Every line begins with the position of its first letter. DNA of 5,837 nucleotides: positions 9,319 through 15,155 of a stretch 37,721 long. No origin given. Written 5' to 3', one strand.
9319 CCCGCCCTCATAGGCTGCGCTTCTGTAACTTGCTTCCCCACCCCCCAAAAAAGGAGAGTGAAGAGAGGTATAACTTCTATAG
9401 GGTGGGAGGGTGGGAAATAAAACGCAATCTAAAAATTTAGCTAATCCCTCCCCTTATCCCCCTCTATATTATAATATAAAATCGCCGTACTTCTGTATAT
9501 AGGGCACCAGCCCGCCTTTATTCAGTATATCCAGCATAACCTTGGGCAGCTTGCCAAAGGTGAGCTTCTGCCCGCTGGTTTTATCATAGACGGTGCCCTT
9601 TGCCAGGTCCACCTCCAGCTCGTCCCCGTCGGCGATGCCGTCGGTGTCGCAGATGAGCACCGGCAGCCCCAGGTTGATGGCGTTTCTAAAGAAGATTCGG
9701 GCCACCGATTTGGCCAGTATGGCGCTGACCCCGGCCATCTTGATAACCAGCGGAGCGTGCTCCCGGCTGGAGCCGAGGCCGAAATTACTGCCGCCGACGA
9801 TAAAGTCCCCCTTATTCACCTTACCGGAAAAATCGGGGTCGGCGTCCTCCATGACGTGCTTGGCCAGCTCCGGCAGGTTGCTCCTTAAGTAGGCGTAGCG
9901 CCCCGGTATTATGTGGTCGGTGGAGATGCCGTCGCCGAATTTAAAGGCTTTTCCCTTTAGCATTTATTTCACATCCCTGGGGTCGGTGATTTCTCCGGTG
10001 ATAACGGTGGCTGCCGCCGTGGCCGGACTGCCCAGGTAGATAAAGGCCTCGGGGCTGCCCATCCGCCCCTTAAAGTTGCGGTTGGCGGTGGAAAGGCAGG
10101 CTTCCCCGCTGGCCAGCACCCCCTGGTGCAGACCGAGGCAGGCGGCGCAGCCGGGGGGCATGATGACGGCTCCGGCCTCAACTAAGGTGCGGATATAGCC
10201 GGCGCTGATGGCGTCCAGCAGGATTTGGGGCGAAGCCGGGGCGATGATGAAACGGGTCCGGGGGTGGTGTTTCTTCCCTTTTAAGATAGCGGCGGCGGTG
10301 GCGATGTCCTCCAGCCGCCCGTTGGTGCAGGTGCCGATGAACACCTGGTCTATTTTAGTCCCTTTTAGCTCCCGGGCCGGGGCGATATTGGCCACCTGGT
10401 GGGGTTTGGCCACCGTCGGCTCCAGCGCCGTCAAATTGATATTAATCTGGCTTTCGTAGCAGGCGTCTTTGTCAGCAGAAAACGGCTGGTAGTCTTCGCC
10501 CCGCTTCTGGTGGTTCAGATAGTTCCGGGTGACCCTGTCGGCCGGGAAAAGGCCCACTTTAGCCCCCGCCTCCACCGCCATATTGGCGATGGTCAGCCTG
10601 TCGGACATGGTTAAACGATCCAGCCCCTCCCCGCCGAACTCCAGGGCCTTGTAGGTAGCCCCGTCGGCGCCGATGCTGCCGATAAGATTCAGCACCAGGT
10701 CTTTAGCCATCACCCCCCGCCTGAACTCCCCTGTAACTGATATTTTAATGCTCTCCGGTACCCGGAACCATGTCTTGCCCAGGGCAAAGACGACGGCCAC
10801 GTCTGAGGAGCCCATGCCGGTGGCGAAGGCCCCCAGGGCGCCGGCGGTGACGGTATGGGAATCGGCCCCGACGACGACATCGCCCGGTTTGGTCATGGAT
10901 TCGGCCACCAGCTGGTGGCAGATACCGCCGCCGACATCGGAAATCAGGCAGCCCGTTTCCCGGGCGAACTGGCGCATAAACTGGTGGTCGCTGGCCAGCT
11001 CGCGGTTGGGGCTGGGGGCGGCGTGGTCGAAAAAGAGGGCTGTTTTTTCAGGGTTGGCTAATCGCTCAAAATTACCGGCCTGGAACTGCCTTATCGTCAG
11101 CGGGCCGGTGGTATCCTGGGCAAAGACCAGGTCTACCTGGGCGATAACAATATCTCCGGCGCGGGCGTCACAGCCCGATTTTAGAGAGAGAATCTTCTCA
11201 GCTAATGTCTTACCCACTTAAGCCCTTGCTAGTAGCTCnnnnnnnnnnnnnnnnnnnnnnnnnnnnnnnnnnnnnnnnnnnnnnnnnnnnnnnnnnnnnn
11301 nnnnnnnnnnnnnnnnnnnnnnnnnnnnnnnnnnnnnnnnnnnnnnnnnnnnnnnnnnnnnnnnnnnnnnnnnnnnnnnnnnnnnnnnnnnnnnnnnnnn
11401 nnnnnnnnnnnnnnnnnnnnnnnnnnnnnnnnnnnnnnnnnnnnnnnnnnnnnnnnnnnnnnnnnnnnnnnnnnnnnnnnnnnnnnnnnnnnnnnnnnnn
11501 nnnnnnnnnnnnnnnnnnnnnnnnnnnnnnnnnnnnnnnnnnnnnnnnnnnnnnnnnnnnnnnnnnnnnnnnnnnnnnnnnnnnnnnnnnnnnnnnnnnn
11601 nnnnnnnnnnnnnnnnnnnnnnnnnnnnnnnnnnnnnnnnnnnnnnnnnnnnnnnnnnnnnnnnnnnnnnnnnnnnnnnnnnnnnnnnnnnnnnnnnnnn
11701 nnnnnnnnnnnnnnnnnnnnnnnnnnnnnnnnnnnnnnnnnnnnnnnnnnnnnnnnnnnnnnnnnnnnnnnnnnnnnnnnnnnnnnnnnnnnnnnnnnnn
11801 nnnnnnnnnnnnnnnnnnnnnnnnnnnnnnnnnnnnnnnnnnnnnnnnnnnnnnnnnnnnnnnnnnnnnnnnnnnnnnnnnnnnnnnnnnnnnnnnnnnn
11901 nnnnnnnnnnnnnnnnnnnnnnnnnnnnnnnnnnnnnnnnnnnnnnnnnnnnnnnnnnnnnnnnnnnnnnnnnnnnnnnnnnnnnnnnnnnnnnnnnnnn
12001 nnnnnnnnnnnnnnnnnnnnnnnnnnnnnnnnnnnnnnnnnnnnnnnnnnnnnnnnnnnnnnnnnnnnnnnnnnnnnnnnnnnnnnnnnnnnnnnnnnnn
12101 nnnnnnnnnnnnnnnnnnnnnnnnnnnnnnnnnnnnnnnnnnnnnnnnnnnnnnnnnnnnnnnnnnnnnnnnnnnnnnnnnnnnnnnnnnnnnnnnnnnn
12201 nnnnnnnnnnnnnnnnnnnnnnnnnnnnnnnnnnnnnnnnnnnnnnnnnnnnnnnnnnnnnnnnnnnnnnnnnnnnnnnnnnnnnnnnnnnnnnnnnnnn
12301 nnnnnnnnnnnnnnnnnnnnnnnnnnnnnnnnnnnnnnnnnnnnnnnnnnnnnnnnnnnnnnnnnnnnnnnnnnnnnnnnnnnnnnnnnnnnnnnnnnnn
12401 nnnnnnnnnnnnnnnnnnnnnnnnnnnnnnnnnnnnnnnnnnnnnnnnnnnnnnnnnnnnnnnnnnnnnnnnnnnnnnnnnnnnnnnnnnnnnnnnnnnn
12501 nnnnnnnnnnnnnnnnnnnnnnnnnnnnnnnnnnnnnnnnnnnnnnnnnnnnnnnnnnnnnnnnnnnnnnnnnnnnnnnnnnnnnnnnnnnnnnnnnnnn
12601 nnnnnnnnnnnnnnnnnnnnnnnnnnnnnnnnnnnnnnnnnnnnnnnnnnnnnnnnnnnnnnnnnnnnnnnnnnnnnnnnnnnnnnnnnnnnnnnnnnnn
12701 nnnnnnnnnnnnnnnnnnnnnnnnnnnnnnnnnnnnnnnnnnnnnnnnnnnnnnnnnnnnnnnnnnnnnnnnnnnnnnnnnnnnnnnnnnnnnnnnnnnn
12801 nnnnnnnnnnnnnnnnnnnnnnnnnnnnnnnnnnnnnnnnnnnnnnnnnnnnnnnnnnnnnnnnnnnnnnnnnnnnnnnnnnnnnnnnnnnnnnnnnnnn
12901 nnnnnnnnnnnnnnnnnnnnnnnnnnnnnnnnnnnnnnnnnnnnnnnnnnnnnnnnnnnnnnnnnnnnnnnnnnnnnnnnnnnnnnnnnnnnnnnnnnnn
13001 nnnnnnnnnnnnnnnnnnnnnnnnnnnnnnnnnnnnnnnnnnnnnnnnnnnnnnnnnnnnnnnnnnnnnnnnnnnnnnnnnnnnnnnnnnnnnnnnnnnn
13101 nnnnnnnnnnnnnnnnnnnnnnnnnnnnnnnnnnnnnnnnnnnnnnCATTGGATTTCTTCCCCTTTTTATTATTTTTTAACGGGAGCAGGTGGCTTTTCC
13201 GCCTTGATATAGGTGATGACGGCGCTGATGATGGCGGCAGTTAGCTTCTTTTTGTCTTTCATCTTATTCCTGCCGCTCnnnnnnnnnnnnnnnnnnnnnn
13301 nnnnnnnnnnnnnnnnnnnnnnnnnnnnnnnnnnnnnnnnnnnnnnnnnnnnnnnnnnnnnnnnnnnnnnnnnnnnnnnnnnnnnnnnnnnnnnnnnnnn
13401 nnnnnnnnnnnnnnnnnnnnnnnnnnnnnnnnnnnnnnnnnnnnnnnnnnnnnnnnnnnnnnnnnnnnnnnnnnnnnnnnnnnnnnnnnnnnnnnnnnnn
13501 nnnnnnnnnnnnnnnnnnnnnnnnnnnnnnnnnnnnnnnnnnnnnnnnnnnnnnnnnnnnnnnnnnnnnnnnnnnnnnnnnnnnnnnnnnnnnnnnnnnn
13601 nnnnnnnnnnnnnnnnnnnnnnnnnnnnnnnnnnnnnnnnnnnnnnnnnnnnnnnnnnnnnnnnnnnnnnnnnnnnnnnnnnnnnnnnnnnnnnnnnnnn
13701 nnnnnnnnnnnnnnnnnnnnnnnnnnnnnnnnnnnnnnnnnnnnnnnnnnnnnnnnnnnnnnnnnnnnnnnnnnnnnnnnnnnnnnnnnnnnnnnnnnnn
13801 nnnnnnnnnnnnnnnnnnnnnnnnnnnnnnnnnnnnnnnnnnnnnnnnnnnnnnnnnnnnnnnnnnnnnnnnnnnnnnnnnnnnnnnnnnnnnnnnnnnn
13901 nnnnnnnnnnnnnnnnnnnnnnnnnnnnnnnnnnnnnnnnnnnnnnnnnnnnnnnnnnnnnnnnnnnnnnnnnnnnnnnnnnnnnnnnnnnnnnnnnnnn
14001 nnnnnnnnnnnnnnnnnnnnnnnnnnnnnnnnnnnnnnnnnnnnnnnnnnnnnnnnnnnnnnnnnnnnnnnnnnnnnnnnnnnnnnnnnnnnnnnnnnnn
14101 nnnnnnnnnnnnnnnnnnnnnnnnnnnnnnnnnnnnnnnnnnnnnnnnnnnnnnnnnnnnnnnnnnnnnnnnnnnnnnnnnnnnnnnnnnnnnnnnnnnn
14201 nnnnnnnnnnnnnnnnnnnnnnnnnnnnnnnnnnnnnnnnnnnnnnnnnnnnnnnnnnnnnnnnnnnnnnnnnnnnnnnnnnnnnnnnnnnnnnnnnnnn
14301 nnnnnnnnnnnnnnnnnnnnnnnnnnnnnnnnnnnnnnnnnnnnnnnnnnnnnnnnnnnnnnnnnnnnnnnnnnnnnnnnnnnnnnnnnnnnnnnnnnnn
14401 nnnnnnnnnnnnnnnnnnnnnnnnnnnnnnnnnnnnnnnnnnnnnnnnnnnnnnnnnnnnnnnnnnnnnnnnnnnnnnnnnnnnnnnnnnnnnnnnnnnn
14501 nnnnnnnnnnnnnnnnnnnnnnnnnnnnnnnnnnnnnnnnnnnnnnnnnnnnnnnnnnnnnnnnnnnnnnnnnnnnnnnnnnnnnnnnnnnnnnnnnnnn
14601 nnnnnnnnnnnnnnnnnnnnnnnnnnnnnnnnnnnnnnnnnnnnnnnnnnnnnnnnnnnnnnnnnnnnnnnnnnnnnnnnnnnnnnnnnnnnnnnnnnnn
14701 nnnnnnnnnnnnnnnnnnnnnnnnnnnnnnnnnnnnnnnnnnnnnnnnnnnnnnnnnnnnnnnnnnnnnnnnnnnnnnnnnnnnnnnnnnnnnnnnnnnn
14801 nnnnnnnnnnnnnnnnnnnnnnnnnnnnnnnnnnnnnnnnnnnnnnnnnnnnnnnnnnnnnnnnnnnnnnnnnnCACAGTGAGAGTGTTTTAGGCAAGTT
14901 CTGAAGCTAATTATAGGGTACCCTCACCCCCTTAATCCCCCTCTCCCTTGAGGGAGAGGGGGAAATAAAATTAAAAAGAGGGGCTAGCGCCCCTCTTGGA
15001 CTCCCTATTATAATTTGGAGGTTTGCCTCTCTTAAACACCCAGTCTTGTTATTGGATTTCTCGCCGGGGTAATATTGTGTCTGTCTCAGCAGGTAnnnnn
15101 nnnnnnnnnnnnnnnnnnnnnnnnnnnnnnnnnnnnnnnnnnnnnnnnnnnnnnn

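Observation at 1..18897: Dispersed ~80-nt intergenic element family carrying a canonical G-quadruplex motif, always G-rich on the same strand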

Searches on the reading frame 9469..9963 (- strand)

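Call 9: search_protein_families(library=pfam, proteins=[window:9469-9963:-])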
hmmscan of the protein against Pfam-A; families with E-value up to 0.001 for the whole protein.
window:9469-9963:- (164 aa): 2 families
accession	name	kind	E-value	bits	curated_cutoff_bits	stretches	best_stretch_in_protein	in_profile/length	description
PF00694.25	Aconitase_C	-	1.7e-14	54.7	22.8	1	48-100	70-123/131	Aconitase C-terminal domain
PF06434.19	Aconitase_2_N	-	2.6e-08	34.3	27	1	7-156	4-170/204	Aconitate hydratase 2 N-terminus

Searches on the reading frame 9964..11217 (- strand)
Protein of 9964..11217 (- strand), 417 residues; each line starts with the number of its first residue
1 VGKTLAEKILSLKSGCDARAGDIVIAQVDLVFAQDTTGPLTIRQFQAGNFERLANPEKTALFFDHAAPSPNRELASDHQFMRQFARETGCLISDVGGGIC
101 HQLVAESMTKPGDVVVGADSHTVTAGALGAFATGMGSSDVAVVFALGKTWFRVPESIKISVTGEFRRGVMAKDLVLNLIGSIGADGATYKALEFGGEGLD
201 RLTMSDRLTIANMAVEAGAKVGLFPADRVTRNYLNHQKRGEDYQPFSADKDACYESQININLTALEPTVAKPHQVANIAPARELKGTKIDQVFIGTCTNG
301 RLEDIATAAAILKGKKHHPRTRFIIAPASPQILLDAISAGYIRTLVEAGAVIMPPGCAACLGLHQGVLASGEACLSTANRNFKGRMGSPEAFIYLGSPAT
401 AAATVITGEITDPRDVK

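Call 9: search_protein_families(library=pfam, proteins=[window:9964-11217:-])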
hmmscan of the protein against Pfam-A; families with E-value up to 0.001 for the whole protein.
window:9964-11217:- (417 aa): 2 families
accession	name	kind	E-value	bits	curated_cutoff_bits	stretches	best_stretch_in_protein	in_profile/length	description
PF00330.25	Aconitase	-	4.8e-99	332.8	28.7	1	20-408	13-463/463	Aconitase family (aconitate hydratase)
PF04412.18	AcnX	-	0.00042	19.6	31.5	1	283-359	285-359/400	Aconitase X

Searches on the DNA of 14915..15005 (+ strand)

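Call 58: search_dna_similar(query=window:14915-15005:+, collection=ecoli_genomes, mode=distant, max_evalue=1, max_rows=5)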
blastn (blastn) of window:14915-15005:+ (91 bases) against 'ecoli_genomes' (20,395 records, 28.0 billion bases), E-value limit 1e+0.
Records with a match: 3753; places in all: 4828; records where one place covers at least 80% of the query: 0.
Genomes with a match: 3751 of 5426; with a place that covers at least 80% of the query: 0. Places per genome that has any: lowest 1, median 1, highest 4. On chromosomes: 4824 places; on plasmids: 4.
Best place of each record, by identity: >=99% 2655; 95-99% 76; 90-95% 41; 80-90% 981.
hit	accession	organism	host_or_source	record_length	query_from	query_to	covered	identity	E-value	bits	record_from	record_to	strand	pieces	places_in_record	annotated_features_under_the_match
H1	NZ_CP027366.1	Escherichia coli strain 89-3156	missing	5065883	6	47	46%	83.3%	8e-1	42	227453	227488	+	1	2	none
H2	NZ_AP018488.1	Escherichia coli O157:H7 strain PV15-279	Homo sapiens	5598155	6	47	46%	83.3%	8e-1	42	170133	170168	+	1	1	none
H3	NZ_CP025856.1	Escherichia coli strain 504838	Homo sapiens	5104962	6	47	46%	83.3%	8e-1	42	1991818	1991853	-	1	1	none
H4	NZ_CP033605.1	Escherichia coli O157:H7 strain TR01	Cattle carcass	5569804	6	47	46%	83.3%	8e-1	42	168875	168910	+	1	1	none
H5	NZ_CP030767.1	Escherichia coli strain 2017C-4109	missing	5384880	6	47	46%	83.3%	8e-1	42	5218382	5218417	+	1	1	none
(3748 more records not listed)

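Call 59: get_annotated_region(hit=H1, flank=150)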
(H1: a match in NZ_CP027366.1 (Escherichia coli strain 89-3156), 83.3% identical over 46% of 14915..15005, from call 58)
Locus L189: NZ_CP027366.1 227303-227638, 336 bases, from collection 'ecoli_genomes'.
description: Escherichia coli strain 89-3156 chromosome, complete genome
organism: Escherichia coli strain 89-3156 (NCBI taxid 562)
replicon: chromosome; assembly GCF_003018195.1
host: missing; source: missing; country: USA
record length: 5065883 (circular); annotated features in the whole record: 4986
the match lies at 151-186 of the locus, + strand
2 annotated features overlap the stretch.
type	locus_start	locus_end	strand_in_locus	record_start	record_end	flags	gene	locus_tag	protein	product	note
CDS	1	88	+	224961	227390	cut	hrpB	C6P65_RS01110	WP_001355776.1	ATP-dependent helicase HrpB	-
CDS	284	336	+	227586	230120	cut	mrcB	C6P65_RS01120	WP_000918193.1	bifunctional glycosyl transferase/transpeptidase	-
